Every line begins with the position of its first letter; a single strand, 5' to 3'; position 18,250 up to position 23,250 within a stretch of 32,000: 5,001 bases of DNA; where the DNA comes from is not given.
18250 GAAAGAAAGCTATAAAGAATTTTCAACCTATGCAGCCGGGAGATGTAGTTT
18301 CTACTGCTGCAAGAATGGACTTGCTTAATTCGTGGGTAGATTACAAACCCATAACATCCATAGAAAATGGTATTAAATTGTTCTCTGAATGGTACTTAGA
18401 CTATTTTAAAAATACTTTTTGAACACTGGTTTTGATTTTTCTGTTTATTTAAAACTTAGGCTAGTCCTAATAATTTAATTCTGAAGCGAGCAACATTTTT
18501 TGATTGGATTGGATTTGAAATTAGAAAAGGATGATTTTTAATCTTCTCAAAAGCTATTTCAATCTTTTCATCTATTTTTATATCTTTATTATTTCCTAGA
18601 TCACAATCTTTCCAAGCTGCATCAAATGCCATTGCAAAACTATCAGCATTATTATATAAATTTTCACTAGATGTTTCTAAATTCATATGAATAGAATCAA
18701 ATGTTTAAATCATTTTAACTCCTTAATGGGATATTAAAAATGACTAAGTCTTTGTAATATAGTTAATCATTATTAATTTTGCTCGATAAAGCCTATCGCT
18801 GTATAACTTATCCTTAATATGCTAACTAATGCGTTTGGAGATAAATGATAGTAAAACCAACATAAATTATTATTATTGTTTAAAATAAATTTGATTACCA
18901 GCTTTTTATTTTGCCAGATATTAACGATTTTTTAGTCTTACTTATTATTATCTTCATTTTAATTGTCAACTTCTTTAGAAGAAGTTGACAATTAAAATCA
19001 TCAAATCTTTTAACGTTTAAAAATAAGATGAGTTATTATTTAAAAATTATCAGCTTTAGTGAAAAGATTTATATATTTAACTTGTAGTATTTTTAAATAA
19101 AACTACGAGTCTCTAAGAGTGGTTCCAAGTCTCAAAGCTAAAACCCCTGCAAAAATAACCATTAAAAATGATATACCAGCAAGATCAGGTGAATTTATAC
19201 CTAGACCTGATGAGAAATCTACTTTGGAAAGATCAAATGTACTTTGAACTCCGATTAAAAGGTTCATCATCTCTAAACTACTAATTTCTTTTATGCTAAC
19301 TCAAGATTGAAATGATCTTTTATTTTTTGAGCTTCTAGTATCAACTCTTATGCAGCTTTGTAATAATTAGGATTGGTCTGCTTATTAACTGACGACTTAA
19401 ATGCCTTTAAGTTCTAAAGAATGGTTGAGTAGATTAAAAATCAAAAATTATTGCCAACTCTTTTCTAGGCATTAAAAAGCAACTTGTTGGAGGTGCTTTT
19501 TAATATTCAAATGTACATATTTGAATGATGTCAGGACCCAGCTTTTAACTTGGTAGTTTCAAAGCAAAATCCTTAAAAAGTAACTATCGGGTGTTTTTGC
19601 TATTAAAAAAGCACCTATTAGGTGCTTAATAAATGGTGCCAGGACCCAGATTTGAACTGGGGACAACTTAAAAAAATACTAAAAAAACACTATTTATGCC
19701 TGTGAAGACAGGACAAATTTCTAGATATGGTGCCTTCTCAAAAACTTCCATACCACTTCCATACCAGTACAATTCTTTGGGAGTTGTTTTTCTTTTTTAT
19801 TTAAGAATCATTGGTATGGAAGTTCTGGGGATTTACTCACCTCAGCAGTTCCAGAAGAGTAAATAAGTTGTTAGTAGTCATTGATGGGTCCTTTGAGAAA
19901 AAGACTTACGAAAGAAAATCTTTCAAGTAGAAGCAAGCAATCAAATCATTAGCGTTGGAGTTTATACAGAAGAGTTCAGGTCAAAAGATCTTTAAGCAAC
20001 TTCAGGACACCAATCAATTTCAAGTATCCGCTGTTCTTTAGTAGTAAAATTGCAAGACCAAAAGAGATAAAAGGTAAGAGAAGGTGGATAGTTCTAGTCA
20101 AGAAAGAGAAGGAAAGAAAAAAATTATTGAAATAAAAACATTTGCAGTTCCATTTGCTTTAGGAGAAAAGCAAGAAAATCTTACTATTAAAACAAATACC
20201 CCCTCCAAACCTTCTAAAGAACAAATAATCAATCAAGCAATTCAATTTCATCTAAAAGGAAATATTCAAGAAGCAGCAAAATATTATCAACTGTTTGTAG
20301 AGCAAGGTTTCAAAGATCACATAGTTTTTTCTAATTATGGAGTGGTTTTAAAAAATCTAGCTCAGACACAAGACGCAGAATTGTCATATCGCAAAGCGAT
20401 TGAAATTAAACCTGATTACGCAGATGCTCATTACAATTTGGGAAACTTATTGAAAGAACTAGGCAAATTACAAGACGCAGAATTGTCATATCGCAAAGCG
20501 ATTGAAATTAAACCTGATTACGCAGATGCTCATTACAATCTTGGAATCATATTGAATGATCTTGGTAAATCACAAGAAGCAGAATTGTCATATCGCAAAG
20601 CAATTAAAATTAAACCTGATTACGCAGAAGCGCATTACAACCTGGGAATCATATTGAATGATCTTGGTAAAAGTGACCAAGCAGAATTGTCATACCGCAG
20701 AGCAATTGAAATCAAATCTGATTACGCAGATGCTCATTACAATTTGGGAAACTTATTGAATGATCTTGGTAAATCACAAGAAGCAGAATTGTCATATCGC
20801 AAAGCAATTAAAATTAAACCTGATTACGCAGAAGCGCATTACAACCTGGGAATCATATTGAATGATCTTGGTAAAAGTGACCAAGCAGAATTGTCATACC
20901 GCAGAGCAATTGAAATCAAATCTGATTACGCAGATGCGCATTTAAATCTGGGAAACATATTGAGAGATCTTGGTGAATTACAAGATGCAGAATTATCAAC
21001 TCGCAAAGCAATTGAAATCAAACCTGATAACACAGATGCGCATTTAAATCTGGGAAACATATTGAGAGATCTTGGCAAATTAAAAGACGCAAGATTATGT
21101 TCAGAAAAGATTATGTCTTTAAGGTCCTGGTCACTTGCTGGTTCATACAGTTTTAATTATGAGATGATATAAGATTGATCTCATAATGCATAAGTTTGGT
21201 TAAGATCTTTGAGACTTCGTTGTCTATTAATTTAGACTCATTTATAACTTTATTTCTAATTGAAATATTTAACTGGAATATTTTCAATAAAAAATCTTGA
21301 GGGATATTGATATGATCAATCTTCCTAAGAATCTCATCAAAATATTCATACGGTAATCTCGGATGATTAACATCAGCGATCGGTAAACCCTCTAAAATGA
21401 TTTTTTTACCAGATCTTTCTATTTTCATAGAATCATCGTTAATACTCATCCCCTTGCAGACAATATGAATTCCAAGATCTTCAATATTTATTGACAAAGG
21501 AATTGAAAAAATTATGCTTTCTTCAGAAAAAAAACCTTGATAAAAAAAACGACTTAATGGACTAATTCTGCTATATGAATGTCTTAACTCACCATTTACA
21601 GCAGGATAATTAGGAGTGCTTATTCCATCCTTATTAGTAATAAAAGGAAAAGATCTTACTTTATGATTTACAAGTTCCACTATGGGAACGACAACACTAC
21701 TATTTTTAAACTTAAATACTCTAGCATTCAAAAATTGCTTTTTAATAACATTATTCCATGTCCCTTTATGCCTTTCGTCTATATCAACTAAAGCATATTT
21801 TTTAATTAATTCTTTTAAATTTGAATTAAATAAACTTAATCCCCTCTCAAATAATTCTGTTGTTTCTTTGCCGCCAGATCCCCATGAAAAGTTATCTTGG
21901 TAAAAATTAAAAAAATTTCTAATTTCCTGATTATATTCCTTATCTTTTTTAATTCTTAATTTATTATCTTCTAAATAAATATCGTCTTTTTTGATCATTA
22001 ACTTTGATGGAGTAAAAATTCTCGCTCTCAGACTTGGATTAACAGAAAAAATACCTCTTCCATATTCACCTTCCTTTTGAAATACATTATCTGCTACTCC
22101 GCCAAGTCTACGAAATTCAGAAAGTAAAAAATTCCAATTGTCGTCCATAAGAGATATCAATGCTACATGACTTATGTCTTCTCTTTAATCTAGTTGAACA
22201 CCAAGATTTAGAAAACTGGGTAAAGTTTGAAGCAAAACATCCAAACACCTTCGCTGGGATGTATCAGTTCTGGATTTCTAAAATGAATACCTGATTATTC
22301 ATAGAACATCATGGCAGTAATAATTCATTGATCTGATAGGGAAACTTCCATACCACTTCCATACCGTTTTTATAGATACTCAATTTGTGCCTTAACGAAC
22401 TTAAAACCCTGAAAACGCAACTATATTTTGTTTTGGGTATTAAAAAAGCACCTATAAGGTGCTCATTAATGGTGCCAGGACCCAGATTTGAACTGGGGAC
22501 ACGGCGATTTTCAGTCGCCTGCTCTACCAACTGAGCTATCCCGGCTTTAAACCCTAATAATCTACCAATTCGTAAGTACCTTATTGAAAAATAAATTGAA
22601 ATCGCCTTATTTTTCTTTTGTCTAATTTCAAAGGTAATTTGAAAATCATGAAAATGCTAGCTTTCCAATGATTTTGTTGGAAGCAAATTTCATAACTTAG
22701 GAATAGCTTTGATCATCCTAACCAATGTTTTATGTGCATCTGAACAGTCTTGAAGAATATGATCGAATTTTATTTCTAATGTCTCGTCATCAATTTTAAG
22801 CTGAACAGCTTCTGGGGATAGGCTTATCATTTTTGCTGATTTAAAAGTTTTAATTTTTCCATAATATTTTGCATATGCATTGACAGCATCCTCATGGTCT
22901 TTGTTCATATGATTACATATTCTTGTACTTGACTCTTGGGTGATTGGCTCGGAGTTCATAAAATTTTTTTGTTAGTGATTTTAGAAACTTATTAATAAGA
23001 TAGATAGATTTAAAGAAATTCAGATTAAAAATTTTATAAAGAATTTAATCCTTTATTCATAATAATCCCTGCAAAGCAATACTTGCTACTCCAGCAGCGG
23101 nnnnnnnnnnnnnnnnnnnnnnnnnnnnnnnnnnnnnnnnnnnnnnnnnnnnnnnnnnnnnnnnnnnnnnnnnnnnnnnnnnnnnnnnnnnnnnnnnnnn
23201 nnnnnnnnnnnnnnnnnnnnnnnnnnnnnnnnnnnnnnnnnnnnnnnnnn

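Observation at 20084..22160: Island cargo: convergent, 3'-overlapping TPR-repeat and SET-domain-like gene pair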

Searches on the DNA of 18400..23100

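Call 63: search_rna_families(source=window, start=18400, end=23100, threshold=evalue, max_evalue=0.1)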
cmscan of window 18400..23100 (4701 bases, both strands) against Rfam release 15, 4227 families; matches with E-value up to 0.1: 1.
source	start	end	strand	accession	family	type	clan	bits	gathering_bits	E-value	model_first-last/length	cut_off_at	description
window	22473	22545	-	RF00005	tRNA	Gene; tRNA;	CL00001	67.5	29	1.2e-13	1-71/71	no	tRNA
